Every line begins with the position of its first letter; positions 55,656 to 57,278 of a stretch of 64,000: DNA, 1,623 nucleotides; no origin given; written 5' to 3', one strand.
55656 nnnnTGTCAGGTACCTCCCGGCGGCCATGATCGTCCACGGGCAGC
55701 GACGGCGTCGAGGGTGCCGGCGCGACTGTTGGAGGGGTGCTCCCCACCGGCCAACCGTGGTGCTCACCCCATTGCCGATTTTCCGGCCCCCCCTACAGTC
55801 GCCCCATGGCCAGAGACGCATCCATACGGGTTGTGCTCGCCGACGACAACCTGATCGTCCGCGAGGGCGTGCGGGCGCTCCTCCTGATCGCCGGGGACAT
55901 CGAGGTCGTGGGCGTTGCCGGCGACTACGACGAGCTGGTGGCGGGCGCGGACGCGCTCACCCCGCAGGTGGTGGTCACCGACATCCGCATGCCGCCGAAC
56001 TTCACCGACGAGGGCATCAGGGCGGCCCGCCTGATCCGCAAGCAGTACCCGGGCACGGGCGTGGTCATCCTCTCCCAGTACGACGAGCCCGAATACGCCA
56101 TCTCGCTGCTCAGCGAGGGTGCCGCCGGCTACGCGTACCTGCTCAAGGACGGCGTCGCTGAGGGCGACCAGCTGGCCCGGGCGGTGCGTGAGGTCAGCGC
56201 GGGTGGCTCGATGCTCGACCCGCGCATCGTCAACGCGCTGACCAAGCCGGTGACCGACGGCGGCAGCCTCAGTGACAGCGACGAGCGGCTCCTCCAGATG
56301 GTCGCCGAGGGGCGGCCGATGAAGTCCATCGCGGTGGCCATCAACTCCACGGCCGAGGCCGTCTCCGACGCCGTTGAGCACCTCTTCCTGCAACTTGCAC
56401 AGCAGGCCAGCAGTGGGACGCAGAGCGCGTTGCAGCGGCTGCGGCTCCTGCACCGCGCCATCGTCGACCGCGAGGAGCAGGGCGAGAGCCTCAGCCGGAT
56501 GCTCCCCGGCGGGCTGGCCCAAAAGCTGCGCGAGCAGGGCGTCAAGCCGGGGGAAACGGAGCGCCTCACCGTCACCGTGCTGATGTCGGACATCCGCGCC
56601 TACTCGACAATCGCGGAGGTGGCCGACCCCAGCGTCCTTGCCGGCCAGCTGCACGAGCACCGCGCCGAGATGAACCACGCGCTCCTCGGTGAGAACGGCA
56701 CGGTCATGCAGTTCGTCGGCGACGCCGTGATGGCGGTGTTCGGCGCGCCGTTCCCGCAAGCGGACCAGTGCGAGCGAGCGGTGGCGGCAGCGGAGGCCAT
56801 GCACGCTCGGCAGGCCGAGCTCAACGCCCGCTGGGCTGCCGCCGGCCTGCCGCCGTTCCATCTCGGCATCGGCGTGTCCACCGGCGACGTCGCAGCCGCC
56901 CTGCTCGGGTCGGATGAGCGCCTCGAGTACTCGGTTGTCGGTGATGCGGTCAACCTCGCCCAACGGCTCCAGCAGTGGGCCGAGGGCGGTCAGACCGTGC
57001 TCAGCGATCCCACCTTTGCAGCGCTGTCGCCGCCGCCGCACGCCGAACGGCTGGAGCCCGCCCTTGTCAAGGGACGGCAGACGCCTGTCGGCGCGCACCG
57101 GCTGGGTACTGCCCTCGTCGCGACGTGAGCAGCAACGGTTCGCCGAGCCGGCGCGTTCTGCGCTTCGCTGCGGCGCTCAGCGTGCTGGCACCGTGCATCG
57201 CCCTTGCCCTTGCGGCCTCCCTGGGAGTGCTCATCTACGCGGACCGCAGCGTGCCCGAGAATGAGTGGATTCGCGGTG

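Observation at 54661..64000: Compact two-component-to-cyclic-nucleotide module: four coupled HisKA_3 kinases, one REC-HTH-cyclase, and a divergent cNMP-binding protein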

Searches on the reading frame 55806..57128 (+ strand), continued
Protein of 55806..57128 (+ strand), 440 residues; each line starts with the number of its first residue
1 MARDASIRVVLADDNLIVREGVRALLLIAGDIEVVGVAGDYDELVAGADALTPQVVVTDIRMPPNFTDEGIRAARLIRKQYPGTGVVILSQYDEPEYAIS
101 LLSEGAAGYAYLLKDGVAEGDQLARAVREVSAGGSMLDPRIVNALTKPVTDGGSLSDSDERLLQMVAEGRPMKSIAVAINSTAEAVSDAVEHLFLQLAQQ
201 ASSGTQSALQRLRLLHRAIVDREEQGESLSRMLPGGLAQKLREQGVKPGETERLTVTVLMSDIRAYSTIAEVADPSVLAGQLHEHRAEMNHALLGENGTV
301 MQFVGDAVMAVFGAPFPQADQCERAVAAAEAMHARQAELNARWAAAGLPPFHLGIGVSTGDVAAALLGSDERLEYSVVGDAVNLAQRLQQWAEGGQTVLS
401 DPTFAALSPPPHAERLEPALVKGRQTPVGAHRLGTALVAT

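Call 37: search_protein_families(library=padloc, proteins=[window:55806-57128:+], max_evalue=0.01)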
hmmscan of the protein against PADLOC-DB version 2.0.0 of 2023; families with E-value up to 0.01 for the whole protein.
window:55806-57128:+ (440 aa): 9 families
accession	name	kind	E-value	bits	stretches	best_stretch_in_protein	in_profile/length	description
PDLC00734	PycC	-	8.8e-19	65.8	1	229-405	160-342/374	Pycsar cyclase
PDLC02367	PycC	-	2.5e-13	48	1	252-408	40-193/226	-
PDLC00765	PycC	-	1.6e-10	38.7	1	278-408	284-413/477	Pycsar cyclase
PDLC02366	PycC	-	1.7e-09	35.1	1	243-407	265-433/486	-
PDLC00766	PycC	-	8.4e-09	33.2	1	251-408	39-196/232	Pycsar cyclase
PDLC02368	PycC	-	3e-07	28.3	1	255-393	44-183/234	-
PDLC00762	PycC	-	9.3e-05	19.5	1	244-402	271-440/508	Pycsar cyclase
PDLC02369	PycC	-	0.00043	17.9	1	304-407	95-191/248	-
PDLC02370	PycC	-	0.0013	16.2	1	298-399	124-230/340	-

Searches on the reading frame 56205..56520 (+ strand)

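Call 23: search_protein_families(library=pfam, proteins=[window:56205-56520:+], max_evalue=10)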
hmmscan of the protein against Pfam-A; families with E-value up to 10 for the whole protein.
window:56205-56520:+ (105 aa): 1 family
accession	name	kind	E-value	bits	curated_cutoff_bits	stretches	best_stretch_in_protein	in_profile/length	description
PF00196.25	GerE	-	0.15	12.1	23.5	1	21-59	2-40/57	Bacterial regulatory proteins, luxR family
